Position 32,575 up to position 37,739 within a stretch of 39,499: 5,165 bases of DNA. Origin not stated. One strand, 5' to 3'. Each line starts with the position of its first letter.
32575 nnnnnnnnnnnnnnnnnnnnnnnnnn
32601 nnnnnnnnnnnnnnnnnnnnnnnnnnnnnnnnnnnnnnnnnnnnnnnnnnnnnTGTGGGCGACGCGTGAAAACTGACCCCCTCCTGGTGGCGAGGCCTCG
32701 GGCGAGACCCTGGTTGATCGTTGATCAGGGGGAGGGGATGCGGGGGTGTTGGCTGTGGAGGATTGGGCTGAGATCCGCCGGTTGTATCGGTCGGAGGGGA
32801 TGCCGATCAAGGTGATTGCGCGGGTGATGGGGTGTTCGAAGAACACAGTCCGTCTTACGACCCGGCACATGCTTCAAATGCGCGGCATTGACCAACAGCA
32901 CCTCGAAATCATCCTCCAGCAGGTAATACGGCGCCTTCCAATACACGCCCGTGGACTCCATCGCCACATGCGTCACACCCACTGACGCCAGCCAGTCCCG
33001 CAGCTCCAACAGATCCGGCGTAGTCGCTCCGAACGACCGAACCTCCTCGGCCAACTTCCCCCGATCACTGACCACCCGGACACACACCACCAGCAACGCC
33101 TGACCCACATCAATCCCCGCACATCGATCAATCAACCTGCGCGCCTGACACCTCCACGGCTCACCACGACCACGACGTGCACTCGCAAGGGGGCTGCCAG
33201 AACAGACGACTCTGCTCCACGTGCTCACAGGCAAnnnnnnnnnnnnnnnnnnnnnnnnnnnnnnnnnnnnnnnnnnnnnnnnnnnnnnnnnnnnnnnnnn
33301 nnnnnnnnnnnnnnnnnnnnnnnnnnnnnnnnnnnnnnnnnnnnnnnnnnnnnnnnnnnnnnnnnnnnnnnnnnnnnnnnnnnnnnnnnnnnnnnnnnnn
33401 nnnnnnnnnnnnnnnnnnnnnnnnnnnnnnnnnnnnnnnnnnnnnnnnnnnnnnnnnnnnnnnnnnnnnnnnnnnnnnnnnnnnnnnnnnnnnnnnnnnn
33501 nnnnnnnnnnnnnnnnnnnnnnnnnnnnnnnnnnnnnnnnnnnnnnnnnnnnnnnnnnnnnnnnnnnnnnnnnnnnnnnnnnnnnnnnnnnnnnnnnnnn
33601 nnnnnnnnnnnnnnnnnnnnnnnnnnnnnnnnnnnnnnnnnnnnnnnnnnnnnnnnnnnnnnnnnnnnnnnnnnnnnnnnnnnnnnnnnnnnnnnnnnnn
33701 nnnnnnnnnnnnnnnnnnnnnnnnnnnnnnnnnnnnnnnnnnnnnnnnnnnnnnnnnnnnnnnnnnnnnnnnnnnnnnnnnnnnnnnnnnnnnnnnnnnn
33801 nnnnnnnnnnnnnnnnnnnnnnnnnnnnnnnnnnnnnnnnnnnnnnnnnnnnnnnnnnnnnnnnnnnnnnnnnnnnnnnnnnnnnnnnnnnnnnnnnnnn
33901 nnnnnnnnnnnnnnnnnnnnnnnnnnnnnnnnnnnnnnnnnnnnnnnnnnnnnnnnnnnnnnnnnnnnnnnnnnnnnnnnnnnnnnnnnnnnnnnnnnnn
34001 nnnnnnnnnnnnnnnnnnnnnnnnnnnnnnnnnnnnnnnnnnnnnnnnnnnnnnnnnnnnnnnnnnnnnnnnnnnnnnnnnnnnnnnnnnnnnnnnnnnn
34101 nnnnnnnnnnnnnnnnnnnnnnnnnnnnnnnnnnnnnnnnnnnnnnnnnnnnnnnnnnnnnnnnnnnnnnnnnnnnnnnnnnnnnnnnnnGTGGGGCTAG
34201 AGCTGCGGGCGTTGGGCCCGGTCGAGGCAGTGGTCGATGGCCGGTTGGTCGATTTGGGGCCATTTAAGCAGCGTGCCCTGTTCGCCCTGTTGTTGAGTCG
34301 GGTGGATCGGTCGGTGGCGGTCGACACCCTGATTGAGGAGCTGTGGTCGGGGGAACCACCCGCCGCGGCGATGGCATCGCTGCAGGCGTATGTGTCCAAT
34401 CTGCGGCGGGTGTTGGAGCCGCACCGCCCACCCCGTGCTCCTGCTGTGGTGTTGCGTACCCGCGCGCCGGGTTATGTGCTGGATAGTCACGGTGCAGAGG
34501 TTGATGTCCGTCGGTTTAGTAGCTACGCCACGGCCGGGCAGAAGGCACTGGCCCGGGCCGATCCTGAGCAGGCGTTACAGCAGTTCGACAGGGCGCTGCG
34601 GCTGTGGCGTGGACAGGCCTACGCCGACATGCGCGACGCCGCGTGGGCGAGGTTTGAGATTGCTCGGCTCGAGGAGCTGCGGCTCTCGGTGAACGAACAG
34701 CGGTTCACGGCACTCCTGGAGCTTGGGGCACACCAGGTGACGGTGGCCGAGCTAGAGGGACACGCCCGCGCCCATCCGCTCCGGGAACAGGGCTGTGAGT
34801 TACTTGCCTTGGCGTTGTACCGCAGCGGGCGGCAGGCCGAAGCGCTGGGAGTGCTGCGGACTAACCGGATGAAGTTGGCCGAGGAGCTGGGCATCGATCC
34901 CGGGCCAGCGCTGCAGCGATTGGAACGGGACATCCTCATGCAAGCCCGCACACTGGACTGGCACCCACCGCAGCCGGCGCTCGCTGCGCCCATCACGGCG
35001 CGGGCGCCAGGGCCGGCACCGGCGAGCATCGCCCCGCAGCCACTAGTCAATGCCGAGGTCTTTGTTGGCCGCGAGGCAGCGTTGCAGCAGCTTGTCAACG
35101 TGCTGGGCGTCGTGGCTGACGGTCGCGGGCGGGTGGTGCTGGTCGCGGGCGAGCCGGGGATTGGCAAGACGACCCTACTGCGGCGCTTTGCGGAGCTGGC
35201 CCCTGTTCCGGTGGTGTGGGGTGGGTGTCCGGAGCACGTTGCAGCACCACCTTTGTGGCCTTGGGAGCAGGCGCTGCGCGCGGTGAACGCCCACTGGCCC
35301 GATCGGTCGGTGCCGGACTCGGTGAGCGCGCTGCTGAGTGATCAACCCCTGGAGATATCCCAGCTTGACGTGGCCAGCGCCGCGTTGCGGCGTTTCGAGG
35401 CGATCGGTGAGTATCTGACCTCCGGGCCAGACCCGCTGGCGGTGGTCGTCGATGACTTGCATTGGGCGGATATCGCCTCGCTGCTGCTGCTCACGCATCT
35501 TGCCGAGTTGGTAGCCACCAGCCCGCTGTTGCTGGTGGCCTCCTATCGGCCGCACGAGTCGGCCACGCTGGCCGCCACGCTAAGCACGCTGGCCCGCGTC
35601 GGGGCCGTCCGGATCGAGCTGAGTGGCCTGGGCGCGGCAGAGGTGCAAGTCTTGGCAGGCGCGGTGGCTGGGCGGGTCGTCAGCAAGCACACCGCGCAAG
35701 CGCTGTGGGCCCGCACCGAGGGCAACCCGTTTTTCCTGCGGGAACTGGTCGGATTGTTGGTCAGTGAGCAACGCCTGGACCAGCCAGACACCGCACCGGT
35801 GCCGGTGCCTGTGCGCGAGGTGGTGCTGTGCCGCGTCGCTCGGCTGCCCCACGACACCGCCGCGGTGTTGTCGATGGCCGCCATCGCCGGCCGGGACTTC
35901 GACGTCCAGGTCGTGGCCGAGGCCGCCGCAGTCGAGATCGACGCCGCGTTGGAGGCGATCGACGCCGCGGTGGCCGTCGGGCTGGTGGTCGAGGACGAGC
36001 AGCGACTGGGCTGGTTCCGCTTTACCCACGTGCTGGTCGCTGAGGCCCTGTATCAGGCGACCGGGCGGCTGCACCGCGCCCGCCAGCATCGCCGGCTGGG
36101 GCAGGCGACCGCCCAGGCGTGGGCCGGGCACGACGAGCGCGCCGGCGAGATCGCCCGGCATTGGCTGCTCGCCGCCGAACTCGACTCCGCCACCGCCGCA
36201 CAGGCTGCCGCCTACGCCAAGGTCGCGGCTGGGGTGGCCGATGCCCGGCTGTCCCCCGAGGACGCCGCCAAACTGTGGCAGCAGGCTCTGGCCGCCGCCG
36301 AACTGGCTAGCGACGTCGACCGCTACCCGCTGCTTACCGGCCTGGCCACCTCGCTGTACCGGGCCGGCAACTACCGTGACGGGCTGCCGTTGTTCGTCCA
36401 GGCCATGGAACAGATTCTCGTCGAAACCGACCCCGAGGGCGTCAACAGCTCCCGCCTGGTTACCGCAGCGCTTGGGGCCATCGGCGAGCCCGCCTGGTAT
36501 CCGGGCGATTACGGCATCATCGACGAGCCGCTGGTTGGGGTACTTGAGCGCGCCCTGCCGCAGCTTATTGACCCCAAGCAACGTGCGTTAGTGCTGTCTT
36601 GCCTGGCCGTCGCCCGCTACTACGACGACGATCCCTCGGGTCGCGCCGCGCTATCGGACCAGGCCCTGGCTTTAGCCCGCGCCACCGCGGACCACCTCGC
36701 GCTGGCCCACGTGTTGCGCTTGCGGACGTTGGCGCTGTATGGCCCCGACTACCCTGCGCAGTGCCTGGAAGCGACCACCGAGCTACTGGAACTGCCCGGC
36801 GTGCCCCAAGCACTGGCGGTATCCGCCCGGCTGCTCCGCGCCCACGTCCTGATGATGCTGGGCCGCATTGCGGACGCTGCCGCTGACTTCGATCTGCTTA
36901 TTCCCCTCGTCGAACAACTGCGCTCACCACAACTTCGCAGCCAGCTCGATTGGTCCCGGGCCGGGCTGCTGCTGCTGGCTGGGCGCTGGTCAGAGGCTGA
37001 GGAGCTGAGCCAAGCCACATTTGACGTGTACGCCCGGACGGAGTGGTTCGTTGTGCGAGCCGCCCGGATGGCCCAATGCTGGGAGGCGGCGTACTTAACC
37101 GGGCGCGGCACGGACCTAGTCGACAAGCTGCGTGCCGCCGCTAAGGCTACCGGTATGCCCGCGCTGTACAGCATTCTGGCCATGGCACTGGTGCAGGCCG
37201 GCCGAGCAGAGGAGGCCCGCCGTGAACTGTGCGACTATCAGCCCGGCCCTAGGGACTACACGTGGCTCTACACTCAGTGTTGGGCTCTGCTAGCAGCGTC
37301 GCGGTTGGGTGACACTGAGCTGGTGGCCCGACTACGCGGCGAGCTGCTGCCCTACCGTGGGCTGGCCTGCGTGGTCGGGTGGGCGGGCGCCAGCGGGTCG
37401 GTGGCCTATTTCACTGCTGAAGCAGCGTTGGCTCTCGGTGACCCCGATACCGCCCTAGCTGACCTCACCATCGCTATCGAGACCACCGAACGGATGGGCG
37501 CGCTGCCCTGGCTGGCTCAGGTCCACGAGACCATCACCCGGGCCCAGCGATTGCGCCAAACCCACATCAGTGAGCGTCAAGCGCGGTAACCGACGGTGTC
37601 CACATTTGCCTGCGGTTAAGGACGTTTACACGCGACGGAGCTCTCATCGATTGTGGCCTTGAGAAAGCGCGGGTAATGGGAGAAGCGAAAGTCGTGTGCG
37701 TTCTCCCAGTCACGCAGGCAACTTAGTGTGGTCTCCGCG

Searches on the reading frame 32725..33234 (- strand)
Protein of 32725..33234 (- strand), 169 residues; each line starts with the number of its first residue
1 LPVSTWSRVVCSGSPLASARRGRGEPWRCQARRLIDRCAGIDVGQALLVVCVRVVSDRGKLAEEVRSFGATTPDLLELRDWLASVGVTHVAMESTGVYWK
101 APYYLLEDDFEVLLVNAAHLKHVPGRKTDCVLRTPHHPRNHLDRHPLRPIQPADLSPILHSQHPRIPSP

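Call 75: search_protein_families(library=pfam, proteins=[window:32725-33234:-], max_evalue=0.0001)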
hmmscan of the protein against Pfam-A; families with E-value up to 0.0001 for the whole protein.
window:32725-33234:- (169 aa): 1 family
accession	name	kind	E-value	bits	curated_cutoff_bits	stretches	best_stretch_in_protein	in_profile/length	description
PF01548.23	DEDD_Tnp_IS110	-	1e-11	45.3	29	1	39-129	1-95/155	Transposase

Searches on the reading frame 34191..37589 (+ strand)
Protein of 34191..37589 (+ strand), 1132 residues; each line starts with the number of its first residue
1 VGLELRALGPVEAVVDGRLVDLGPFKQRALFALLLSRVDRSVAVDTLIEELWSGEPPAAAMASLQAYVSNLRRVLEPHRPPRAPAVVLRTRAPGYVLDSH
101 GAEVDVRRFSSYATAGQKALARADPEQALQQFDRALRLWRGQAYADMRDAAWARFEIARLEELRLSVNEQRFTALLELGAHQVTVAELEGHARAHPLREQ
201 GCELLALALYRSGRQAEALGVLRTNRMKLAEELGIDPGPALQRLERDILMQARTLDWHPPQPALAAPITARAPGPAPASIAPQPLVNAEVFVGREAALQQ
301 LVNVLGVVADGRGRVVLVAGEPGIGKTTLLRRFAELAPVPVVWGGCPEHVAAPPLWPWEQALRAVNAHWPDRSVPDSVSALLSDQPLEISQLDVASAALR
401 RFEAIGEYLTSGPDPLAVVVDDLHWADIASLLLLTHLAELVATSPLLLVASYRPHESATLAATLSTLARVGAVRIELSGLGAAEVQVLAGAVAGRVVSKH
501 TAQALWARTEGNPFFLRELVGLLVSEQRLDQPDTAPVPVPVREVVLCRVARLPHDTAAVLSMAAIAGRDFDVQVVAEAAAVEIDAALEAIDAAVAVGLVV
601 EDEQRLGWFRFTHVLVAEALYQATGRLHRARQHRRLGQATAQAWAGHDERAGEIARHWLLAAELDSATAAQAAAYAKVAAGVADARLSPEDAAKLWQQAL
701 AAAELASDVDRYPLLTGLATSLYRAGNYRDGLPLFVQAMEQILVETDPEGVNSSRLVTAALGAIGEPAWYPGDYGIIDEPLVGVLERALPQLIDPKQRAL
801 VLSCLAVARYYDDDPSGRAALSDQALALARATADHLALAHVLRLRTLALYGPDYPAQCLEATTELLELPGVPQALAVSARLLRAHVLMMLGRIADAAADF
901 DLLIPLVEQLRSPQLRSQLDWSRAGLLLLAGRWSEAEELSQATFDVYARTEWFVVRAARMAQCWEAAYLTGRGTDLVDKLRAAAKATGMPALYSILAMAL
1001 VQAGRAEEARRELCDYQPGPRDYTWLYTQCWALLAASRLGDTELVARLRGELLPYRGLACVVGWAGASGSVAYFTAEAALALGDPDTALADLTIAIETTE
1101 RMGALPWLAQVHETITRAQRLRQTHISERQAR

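Call 75: search_protein_families(library=pfam, proteins=[window:34191-37589:+], max_evalue=0.0001)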
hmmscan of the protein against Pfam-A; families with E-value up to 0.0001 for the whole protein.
window:34191-37589:+ (1132 aa): 4 families
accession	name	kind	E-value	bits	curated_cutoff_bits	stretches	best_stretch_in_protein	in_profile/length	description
PF03704.23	BTAD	-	3.7e-42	144.6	22.1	1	104-249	1-146/146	Bacterial transcriptional activator domain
PF13191.12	AAA_16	-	2.2e-26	93.8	32.6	1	291-449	2-167/167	AAA ATPase domain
PF00486.34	Trans_reg_C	-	1.8e-08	34.8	26.2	1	26-97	9-77/77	Transcriptional regulatory protein, C terminal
PF13401.12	AAA_22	-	2.3e-05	25.2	27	0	313-440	5-110/130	AAA domain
